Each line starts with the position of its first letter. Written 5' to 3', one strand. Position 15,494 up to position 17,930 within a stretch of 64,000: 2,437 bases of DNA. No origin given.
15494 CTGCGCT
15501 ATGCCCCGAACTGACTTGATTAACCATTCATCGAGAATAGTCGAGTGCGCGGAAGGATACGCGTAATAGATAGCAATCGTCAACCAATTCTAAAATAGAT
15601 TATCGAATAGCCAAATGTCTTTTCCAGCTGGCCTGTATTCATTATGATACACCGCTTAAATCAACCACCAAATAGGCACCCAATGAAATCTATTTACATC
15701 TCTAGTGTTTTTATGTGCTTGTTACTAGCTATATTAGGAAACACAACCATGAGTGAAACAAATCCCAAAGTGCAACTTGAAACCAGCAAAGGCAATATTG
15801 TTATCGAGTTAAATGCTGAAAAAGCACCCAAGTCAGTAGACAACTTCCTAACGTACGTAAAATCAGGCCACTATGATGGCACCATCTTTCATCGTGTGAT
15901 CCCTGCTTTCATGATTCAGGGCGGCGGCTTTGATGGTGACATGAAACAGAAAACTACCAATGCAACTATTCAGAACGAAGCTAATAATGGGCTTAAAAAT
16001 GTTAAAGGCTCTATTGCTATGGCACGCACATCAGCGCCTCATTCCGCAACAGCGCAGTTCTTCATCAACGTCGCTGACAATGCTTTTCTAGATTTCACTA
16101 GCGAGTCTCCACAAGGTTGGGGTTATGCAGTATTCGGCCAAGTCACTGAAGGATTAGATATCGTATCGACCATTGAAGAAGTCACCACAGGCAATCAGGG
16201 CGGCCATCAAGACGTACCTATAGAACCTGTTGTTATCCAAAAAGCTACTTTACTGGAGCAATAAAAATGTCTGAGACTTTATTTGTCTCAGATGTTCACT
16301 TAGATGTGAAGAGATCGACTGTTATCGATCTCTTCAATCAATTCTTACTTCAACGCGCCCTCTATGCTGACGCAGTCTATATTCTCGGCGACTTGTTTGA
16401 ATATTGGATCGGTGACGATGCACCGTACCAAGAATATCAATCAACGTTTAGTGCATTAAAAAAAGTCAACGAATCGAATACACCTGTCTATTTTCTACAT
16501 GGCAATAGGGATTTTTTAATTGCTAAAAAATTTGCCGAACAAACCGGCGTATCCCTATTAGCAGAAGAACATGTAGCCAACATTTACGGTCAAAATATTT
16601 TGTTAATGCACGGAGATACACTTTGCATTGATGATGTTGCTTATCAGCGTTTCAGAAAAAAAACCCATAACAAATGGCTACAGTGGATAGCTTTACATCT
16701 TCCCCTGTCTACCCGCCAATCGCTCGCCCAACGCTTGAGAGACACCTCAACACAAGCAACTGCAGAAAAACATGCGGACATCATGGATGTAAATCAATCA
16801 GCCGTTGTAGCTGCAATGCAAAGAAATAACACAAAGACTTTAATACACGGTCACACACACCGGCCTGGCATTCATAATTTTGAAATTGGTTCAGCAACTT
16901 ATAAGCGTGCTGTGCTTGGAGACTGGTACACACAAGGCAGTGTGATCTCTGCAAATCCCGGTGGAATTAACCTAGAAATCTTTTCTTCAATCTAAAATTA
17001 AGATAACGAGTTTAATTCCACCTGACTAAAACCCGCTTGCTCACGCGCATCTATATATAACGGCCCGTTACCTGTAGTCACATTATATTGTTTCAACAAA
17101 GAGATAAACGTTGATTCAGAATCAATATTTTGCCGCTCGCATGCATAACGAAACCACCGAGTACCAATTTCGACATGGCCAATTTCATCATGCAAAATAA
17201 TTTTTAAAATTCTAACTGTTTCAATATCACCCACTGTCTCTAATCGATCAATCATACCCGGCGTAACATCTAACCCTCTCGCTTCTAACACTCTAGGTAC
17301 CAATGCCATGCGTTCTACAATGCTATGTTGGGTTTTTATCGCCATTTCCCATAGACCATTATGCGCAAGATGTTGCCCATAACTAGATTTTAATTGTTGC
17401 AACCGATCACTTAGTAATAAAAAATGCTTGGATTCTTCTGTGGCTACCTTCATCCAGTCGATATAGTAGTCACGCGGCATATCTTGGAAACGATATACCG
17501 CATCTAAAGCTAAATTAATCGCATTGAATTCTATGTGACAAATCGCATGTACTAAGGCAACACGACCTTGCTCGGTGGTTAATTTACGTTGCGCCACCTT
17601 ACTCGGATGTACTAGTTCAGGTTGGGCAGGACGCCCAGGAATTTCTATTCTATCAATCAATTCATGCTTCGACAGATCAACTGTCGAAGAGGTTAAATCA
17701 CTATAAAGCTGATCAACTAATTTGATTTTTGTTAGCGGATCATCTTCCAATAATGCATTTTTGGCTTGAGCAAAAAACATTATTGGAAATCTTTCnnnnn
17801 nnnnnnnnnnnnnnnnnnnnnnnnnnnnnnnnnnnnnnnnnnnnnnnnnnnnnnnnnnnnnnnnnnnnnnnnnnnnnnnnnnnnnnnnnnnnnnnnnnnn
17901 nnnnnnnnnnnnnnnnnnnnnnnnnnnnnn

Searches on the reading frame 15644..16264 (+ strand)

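Call 37: search_protein_families(library=pfam, proteins=[window:15644-16264:+], max_evalue=0.00001)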
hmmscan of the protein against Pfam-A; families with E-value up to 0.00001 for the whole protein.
window:15644-16264:+ (206 aa): 1 family
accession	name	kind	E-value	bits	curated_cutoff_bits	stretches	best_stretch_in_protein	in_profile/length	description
PF00160.26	Pro_isomerase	-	2.3e-47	161.6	21.7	1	43-202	2-158/159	Cyclophilin type peptidyl-prolyl cis-trans isomerase/CLD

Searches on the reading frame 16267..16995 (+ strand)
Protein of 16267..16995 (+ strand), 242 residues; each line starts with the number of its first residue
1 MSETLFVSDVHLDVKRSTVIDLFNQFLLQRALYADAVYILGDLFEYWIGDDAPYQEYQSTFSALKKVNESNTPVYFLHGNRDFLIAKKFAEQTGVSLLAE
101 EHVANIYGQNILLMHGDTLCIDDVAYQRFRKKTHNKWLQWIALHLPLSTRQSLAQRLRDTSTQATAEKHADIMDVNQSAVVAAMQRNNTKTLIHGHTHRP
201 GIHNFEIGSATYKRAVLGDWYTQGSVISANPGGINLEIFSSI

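Call 37: search_protein_families(library=pfam, proteins=[window:16267-16995:+], max_evalue=0.00001)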
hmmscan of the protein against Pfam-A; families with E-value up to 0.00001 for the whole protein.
window:16267-16995:+ (242 aa): 2 families
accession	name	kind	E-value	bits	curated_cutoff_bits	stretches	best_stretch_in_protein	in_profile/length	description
PF00149.33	Metallophos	-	1.4e-12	48.9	21.5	1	5-200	4-191/191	Calcineurin-like phosphoesterase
PF12850.12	Metallophos_2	-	1.4e-10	41.8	27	0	5-121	4-91/154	Calcineurin-like phosphoesterase superfamily domain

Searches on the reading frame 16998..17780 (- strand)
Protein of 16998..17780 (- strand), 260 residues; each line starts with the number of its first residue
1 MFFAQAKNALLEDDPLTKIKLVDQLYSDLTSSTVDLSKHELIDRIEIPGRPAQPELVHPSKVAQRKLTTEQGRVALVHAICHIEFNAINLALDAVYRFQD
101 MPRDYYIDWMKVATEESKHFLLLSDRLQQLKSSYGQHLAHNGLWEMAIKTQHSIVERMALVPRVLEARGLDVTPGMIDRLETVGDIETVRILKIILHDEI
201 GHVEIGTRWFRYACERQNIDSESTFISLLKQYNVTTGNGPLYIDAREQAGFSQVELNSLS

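Call 37: search_protein_families(library=pfam, proteins=[window:16998-17780:-], max_evalue=0.00001)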
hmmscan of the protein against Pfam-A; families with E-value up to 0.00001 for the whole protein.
window:16998-17780:- (260 aa): 1 family
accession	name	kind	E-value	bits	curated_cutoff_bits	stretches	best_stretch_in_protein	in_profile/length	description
PF04305.20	DUF455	-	1.6e-91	306.7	34.3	1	12-256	2-246/247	Protein of unknown function (DUF455)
